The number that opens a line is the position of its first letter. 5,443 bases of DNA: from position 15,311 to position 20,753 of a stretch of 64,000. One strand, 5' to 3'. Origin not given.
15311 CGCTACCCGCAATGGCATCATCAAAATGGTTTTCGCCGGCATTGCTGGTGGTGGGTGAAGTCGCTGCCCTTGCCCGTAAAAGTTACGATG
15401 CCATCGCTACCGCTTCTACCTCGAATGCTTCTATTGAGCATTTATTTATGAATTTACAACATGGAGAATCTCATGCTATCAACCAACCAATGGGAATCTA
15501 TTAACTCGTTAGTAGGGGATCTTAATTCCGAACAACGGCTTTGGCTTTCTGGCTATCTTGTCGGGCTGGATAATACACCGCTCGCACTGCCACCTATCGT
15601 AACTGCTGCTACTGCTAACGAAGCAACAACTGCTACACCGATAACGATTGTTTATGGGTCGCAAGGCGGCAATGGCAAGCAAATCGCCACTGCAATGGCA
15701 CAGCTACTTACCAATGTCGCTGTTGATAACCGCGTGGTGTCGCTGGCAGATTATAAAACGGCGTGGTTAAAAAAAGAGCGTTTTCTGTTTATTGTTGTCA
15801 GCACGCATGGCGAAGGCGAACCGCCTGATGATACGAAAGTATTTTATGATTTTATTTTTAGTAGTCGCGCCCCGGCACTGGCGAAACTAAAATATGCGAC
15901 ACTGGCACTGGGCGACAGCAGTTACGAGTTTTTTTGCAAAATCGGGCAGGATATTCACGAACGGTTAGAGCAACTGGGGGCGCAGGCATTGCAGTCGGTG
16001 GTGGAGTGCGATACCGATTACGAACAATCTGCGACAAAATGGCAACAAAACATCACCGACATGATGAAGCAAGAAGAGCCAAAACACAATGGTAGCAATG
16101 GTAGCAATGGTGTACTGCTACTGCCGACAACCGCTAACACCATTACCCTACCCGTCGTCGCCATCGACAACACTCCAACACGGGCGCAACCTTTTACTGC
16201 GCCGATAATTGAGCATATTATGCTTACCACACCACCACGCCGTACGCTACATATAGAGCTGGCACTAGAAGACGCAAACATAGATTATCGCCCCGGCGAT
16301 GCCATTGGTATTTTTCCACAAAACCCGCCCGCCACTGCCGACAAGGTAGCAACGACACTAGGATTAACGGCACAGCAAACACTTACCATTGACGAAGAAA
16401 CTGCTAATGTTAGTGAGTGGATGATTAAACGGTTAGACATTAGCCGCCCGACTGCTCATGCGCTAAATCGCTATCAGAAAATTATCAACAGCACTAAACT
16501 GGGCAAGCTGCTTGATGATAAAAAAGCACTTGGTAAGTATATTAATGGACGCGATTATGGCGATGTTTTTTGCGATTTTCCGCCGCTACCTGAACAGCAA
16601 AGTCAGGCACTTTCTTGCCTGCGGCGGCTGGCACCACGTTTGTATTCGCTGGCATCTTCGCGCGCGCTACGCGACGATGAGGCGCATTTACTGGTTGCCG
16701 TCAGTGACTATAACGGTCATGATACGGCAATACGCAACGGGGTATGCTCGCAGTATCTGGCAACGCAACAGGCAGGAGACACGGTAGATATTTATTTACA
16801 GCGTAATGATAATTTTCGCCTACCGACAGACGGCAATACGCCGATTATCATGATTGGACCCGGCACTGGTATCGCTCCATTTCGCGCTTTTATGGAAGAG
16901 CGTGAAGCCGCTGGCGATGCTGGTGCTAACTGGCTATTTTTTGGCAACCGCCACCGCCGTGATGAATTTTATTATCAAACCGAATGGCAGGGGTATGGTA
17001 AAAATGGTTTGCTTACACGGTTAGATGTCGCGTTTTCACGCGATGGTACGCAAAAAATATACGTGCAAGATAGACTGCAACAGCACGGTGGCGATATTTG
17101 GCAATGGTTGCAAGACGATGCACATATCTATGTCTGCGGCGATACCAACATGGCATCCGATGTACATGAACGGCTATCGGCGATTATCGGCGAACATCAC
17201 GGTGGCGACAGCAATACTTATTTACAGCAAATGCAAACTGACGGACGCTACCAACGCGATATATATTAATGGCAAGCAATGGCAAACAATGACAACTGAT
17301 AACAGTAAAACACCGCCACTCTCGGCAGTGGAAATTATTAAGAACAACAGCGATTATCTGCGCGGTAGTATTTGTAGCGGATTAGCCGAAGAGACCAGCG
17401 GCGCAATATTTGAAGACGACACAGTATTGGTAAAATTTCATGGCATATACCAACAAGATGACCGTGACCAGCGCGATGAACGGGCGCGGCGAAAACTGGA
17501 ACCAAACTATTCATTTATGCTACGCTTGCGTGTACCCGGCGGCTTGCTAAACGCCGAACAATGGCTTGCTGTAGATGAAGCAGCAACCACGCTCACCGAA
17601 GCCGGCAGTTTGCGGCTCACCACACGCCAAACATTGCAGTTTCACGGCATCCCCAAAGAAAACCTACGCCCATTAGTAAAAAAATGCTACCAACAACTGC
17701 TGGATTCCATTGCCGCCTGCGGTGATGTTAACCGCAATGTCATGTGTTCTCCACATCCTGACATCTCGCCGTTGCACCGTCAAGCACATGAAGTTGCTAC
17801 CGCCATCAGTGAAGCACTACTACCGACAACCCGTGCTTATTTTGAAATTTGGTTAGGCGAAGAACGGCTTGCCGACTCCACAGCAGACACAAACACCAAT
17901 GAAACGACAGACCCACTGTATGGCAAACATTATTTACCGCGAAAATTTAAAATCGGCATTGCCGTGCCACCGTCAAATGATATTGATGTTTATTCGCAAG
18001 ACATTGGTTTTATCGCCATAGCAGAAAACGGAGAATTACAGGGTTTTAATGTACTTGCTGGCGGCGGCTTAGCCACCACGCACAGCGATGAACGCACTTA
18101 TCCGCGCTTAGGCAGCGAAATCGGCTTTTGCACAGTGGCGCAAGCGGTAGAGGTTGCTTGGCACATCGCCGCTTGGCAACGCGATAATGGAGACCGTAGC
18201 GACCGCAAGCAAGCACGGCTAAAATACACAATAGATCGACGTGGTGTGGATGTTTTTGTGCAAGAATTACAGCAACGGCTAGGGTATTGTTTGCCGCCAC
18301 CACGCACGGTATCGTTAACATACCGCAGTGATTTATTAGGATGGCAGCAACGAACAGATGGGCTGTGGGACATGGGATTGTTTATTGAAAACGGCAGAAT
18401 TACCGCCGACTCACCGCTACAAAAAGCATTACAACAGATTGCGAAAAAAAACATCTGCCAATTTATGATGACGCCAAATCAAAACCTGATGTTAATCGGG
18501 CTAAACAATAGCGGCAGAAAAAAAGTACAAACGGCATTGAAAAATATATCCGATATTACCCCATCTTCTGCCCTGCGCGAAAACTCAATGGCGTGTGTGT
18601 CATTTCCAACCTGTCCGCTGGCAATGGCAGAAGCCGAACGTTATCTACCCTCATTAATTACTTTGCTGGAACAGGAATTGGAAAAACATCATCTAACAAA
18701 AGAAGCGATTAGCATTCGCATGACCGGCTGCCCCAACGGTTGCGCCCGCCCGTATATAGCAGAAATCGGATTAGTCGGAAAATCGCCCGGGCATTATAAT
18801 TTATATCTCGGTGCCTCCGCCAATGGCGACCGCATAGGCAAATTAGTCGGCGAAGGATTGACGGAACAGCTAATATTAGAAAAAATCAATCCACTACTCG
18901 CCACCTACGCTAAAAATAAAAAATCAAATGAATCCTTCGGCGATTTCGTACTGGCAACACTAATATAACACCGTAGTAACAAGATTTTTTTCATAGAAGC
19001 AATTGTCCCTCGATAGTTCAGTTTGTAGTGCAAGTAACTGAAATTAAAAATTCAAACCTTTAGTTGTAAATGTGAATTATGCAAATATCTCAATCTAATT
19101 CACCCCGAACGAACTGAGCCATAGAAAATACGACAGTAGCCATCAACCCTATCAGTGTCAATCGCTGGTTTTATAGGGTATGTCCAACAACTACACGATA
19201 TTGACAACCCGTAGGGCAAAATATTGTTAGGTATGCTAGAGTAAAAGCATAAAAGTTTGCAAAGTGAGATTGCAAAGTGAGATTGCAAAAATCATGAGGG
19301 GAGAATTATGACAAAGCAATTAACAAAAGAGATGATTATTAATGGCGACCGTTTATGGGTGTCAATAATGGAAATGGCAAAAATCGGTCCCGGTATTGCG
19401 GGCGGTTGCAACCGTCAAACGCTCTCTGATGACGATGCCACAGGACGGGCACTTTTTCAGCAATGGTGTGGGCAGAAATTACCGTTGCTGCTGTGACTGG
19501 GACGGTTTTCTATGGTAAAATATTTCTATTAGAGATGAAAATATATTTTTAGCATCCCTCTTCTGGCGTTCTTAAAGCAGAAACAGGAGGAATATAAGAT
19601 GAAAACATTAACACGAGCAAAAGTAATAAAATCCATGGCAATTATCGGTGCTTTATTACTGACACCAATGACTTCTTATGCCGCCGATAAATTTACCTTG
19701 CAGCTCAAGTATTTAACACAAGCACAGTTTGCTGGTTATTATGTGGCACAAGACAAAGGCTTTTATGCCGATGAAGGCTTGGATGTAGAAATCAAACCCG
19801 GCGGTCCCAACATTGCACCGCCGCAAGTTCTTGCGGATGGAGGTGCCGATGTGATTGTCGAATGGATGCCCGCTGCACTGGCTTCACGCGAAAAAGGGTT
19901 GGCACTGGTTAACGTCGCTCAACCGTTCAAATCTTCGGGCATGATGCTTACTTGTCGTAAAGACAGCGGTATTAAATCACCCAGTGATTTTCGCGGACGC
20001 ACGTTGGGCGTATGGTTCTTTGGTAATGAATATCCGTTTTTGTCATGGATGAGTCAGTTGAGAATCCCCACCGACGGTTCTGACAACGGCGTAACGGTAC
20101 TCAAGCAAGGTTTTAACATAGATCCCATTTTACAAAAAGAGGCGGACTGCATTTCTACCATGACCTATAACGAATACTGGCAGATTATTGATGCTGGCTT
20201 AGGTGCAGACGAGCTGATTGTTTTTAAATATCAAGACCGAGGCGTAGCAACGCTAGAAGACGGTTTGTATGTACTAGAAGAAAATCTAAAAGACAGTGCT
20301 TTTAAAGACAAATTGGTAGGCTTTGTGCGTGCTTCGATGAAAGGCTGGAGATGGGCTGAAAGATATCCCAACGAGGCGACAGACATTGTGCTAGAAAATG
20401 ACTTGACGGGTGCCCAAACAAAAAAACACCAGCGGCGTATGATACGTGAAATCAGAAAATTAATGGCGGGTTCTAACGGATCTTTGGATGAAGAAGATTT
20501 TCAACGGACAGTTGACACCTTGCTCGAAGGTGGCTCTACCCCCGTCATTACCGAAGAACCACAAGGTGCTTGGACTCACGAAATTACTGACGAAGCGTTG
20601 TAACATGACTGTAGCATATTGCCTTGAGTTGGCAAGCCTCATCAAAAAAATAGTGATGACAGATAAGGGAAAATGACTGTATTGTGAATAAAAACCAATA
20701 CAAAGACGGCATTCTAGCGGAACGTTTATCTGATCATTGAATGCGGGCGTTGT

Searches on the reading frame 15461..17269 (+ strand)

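Call 62: search_protein_families(library=pfam, proteins=[window:15461-17269:+], max_evalue=0.00001)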
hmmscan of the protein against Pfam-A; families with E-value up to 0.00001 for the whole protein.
window:15461-17269:+ (602 aa): 3 families
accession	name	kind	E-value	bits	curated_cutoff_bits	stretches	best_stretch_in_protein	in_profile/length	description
PF00258.30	Flavodoxin_1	-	5.1e-30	104.9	25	1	63-191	1-135/143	Flavodoxin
PF00667.26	FAD_binding_1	-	1.5e-22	80.8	32.3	2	241-343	5-109/222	FAD binding domain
PF00175.26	NAD_binding_1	-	5.9e-18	66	22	1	464-569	1-108/109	Oxidoreductase NAD-binding domain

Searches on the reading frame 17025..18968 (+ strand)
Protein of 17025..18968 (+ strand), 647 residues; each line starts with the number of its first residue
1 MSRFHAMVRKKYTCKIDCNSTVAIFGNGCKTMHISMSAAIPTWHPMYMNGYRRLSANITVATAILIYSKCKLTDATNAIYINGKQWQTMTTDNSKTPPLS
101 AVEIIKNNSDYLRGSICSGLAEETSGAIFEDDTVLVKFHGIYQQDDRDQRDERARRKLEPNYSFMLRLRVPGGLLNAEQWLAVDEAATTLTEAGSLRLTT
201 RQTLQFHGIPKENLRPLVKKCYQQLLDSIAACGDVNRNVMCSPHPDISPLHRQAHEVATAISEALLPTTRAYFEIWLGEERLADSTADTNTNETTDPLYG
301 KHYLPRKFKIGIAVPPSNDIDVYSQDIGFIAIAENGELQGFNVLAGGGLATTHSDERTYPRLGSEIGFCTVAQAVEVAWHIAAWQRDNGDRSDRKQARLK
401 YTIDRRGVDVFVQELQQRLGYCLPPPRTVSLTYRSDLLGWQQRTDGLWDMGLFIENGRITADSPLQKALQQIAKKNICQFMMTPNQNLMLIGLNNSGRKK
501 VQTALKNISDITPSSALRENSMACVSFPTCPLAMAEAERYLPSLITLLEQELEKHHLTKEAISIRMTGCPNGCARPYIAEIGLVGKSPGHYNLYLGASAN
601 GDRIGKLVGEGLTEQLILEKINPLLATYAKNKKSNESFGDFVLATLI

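Call 62: search_protein_families(library=pfam, proteins=[window:17025-18968:+], max_evalue=0.00001)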
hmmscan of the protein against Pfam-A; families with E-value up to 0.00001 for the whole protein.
window:17025-18968:+ (647 aa): 2 families
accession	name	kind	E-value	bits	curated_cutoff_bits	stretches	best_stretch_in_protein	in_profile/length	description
PF01077.27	NIR_SIR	-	6.8e-40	136.5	27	1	262-420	7-155/158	Nitrite and sulphite reductase 4Fe-4S domain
PF03460.22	NIR_SIR_ferr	-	1.6e-25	89.1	24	2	162-220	7-65/69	Nitrite/Sulfite reductase ferredoxin-like half domain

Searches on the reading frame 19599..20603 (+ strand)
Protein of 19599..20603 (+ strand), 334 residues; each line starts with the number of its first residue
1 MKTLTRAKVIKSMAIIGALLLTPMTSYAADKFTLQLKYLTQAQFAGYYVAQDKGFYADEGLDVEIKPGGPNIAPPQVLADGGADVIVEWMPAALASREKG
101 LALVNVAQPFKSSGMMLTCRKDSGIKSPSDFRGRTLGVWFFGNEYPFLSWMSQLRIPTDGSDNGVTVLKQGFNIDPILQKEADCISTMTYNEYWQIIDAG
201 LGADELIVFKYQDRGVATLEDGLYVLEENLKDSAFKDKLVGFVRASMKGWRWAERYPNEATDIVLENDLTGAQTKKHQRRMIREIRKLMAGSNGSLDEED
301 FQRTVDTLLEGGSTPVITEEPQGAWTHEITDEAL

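Call 62: search_protein_families(library=pfam, proteins=[window:19599-20603:+], max_evalue=0.00001)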
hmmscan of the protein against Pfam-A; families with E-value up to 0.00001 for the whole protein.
window:19599-20603:+ (334 aa): 1 family
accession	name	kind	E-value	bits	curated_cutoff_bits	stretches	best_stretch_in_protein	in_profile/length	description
PF09084.16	NMT1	-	1.7e-38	133.1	20.5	1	42-260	2-216/216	NMT1/THI5 like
